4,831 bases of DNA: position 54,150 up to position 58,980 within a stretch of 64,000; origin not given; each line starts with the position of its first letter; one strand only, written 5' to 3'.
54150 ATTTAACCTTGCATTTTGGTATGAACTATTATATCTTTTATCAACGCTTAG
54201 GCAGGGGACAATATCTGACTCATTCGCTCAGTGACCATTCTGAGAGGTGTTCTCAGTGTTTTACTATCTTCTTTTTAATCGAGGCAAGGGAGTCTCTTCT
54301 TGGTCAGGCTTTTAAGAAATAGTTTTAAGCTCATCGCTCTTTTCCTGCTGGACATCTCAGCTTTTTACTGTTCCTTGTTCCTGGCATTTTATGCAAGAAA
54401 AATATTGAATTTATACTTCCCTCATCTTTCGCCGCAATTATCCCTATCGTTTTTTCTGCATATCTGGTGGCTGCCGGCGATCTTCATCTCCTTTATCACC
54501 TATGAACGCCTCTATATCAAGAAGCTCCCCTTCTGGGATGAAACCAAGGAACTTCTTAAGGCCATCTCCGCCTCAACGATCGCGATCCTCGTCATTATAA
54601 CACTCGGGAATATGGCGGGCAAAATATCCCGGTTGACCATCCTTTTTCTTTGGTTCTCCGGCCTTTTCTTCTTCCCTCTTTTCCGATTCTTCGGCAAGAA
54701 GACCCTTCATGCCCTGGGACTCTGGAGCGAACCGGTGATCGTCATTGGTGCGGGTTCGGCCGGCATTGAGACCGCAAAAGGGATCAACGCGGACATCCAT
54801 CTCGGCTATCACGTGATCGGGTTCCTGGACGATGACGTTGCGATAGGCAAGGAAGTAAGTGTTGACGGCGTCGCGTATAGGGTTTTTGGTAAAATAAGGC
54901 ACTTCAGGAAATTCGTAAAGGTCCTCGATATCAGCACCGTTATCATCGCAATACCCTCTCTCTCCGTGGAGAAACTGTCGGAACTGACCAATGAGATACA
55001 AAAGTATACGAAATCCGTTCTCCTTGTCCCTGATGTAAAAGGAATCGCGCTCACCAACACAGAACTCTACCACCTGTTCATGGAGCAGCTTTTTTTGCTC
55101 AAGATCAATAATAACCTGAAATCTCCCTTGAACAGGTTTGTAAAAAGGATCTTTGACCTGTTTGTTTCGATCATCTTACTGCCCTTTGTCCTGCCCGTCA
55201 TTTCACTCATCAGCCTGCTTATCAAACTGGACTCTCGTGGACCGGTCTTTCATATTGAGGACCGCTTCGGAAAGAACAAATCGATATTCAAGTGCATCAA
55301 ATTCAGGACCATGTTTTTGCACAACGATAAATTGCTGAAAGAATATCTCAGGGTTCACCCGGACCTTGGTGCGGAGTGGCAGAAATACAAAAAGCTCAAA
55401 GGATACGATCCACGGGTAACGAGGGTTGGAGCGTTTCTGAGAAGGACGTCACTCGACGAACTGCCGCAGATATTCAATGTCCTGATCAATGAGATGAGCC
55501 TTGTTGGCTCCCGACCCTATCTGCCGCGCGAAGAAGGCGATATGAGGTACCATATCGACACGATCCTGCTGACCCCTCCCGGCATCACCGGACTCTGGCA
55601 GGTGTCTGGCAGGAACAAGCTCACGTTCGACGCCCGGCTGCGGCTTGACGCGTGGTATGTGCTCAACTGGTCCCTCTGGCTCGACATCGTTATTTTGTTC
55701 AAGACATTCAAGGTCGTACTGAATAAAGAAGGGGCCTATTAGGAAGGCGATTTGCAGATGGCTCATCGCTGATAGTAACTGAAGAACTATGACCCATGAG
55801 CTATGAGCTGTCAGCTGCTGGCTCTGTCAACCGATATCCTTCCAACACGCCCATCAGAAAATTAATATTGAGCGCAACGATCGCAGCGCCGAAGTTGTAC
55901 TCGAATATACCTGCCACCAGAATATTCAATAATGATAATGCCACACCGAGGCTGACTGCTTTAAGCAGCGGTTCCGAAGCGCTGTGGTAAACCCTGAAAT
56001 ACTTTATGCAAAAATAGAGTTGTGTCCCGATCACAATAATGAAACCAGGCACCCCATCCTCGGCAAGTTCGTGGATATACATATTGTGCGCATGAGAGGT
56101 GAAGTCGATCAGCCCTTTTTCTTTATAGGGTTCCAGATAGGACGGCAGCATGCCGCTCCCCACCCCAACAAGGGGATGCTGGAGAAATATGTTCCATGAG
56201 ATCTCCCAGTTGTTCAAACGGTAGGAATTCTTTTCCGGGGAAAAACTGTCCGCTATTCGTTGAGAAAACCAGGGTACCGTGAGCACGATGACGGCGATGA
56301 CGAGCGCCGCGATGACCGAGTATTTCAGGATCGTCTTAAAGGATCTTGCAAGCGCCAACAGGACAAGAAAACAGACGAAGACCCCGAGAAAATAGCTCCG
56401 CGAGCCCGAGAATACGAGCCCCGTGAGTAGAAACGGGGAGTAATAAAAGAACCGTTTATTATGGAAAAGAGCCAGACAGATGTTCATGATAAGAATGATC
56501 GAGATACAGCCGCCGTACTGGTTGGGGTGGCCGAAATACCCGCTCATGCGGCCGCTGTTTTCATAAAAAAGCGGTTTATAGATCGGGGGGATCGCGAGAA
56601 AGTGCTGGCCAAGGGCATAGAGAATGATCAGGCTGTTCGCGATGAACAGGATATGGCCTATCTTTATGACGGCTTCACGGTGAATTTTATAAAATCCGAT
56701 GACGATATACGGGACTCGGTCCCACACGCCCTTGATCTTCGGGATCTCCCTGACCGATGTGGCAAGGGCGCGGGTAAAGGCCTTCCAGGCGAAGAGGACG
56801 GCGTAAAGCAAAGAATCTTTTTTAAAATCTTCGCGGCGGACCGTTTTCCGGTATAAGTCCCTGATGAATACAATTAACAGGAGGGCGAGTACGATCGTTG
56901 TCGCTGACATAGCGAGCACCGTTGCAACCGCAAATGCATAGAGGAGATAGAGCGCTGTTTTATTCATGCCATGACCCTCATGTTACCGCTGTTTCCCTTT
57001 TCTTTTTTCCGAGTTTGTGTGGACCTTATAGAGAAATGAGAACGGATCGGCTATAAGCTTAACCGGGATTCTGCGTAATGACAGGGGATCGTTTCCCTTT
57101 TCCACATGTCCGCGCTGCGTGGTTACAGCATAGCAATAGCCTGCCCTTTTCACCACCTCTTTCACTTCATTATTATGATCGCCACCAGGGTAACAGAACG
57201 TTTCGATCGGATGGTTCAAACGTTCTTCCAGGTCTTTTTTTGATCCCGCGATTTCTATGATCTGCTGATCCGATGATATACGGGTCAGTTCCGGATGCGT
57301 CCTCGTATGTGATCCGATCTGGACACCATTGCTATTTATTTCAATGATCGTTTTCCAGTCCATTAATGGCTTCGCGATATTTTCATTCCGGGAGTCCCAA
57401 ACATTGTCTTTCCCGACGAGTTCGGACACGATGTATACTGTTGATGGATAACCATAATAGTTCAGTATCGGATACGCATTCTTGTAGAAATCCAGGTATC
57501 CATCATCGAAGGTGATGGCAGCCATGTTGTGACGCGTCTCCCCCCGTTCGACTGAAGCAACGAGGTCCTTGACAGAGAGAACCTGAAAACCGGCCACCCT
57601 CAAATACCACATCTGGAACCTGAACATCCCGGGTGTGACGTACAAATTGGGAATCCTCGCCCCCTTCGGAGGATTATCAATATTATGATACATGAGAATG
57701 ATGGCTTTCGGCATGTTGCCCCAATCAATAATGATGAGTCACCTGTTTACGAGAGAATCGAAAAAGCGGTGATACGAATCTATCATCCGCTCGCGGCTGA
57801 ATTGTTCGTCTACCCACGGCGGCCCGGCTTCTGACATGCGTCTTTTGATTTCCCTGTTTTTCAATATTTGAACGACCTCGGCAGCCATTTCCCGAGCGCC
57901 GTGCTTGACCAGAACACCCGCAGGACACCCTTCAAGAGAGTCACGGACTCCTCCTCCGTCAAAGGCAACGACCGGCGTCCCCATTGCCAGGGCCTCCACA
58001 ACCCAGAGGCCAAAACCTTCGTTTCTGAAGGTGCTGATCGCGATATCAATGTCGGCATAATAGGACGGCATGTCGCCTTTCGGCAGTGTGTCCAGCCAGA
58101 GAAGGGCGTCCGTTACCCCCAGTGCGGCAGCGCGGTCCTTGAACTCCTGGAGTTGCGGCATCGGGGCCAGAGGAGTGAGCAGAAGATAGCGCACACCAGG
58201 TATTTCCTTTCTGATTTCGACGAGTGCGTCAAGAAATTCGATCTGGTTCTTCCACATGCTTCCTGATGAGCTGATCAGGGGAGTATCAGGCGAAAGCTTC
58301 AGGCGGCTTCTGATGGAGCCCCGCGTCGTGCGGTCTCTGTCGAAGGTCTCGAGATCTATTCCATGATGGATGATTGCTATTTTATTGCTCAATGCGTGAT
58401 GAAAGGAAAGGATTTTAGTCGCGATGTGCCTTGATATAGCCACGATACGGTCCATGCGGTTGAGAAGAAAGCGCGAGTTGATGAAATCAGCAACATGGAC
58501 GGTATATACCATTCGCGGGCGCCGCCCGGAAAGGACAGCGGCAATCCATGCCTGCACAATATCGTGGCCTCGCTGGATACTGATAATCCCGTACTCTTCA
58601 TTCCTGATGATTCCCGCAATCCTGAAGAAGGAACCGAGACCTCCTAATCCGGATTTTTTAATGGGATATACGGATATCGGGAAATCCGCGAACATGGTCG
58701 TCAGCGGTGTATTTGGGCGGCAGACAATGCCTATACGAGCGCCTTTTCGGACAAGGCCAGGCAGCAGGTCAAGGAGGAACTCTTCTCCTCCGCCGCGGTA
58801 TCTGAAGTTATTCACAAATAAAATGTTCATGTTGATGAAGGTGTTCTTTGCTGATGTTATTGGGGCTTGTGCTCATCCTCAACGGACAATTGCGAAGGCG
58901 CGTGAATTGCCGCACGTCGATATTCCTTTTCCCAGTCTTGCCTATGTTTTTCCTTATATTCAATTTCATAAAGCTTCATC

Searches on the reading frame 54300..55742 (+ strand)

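Call 14: search_protein_families(library=ncbifam, proteins=[window:54300-55742:+], max_evalue=0.00001)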
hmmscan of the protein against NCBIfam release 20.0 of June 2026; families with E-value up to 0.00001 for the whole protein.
window:54300-55742:+ (480 aa): 10 families
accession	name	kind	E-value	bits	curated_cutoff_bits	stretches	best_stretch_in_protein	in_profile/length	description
TIGR03022.1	WbaP_sugtrans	subfamily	2.6e-134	448.9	403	1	14-480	1-456/456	undecaprenyl-phosphate galactose phosphotransferase WbaP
TIGR03025.1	EPS_sugtrans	subfamily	4.8e-113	378.7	295.55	1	16-480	1-445/445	exopolysaccharide biosynthesis polyprenyl glycosylphosphotransferase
TIGR03023.1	WcaJ_sugtrans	equivalog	5.8e-88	296.2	410.75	1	17-480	2-453/453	undecaprenyl-phosphate glucose phosphotransferase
NF011751.0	PRK15204.1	equivalog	1.2e-86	291.3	907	1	46-480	51-476/476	undecaprenyl-phosphate galactose phosphotransferase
NF052601.1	undeca_RfbP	equivalog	1.4e-68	230.8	330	1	273-480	36-244/244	undecaprenyl-phosphate galactose phosphotransferase family protein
NF007518.0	PRK10124.1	equivalog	1.2e-49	169.4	684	1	94-477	93-462/464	undecaprenyl-phosphate glucose phosphotransferase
NF041877.1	EPS_EpsZ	equivalog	2.2e-47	161.7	800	1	88-479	77-458/459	exopolysaccharide biosynthesis polyisoprenyl-phosphate hexose-1-phosphate transferase EpsZ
TIGR03013.1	EpsB_2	subfamily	5.3e-42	144.4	393.35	1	71-479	51-442/443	TIGR03013 family XrtA/PEP-CTERM system glycosyltransferase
NF050817.1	PolSacchBiosHfsE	equivalog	3.4e-33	115.1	750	1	138-474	135-460/467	polysaccharide biosynthesis protein HfsE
NF045514.1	glycotran_HepC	equivalog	5.3e-23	81.4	140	1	273-407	108-212/220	heterocyst development glycosyltransferase HepC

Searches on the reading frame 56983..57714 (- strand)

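Call 17: search_protein_families(library=ncbifam, proteins=[window:56983-57714:-], max_evalue=1e-10)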
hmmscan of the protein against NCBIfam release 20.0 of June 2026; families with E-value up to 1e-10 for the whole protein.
window:56983-57714:- (243 aa): 4 families
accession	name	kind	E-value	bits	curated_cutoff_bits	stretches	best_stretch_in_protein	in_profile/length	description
TIGR03938.2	deacetyl_PgaB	equivalog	1.8e-21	76.1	321.9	1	5-138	4-143/621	poly-beta-1,6-N-acetyl-D-glucosamine N-deacetylase PgaB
TIGR03933.1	PIA_icaB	equivalog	3e-18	66.2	248.35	1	21-219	30-230/245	intercellular adhesin biosynthesis polysaccharide N-deacetylase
NF011176.0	PRK14581.1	equivalog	7.8e-14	50.7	1091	1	5-151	50-198/673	poly-beta-1,6-N-acetyl-D-glucosamine N-deacetylase PgaB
NF011177.0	PRK14582.1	equivalog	4.1e-13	48.5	923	1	5-138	50-186/671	poly-beta-1,6-N-acetyl-D-glucosamine N-deacetylase PgaB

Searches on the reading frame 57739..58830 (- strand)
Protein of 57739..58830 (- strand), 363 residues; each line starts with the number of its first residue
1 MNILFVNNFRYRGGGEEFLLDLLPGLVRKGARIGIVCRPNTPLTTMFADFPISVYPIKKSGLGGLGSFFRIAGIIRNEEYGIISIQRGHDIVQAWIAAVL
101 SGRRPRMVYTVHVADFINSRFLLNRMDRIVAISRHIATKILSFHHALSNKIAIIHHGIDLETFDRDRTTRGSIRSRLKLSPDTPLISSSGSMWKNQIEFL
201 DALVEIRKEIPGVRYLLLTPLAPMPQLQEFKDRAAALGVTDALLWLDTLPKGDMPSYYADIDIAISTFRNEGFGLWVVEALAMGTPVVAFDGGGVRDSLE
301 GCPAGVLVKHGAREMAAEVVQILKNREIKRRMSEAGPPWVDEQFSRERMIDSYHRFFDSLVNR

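Call 17: search_protein_families(library=ncbifam, proteins=[window:57739-58830:-], max_evalue=1e-10)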
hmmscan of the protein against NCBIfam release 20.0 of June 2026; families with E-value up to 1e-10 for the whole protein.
window:57739-58830:- (363 aa): 10 families
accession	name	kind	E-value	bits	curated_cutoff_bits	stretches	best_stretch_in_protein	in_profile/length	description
TIGR03088.1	stp2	hypoth_equivalog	2.9e-22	79.2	409.05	1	126-360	137-373/374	TIGR03088 family PEP-CTERM/XrtA system glycosyltransferase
TIGR03449.1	mycothiol_MshA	equivalog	2.4e-21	76.1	462.5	1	121-358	160-401/406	D-inositol-3-phosphate glycosyltransferase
TIGR03999.1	thiol_BshA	equivalog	9.3e-21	74.2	273.7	1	120-361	139-374/375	N-acetyl-alpha-D-glucosaminyl L-malate synthase BshA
TIGR02149.1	glgA_Coryne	subfamily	3.5e-20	72.5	302.4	1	124-357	143-387/391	glycogen synthase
TIGR04047.1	MSMEG_0565_glyc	hypoth_equivalog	2.9e-17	62.8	259.85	1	107-340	113-355/373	MSMEG_0565 family glycosyltransferase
TIGR04063.1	stp3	hypoth_equivalog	2.9e-17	62.6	442.05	1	122-361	154-396/397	TIGR04063 family PEP-CTERM/XrtA system glycosyltransferase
NF038229.1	Glyco4_Geo_Pelo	equivalog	5.5e-17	61.8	400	1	122-361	106-337/338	GPMC system family 4 glycosyltransferase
NF053787.1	GlcN_PG_synth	equivalog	5e-15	55.2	480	1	111-360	131-359/361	N-acetylglucosaminyl phosphatidylglycerol synthase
NF046085.1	XrtY_assoc_Gly1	equivalog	3.9e-12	45.7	400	1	227-361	251-385/387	XrtY-associated glycosyltransferase XYAG1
NF041876.1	EPS_EpsE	equivalog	5.6e-12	45.6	400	1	145-348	182-384/389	exopolysaccharide biosynthesis GT4 family glycosyltransferase EpsE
